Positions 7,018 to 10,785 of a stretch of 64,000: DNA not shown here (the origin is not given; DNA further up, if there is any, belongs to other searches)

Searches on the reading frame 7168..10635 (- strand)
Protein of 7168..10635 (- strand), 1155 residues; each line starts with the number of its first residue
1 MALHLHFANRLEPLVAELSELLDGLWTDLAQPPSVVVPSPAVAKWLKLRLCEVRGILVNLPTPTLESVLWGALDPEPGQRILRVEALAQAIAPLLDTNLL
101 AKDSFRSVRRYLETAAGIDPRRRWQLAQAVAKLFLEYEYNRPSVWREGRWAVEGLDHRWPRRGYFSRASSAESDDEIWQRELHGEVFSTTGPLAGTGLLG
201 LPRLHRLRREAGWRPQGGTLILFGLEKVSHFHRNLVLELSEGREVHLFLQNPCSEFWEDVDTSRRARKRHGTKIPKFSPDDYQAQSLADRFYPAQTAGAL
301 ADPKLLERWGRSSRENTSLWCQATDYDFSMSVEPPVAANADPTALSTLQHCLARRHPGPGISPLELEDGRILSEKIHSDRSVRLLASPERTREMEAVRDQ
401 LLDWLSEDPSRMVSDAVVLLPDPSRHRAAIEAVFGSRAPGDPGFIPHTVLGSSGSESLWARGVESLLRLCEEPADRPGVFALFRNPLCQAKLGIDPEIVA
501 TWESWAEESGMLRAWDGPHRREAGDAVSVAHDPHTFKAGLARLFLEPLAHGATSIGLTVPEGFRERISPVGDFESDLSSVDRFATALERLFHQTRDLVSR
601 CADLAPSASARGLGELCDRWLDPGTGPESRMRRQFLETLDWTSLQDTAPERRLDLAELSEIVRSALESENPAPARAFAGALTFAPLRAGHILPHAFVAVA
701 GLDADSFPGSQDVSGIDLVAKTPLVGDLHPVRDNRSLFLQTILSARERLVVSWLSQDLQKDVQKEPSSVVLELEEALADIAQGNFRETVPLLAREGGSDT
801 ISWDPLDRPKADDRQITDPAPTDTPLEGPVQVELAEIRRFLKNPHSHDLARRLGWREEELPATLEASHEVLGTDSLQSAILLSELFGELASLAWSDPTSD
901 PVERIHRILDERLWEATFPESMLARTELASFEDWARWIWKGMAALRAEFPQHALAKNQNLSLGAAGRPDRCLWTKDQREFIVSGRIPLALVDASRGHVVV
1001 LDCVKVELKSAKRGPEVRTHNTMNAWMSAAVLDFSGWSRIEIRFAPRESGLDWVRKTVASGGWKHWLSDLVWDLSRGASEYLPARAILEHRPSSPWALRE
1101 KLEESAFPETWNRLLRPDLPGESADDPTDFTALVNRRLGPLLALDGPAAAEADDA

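Call 18: search_protein_families(library=ncbifam, proteins=[window:7168-10635:-], max_evalue=1e-10)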
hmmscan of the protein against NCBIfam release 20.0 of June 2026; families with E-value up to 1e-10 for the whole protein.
window:7168-10635:- (1155 aa): 2 families
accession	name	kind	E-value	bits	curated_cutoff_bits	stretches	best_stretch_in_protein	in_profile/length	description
TIGR01450.1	recC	equivalog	1.7e-76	258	582.9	1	3-949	1-917/1063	exodeoxyribonuclease V subunit gamma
NF008289.0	PRK11069.1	equivalog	4.7e-43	146.9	1470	1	7-776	6-754/1122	exodeoxyribonuclease V subunit gamma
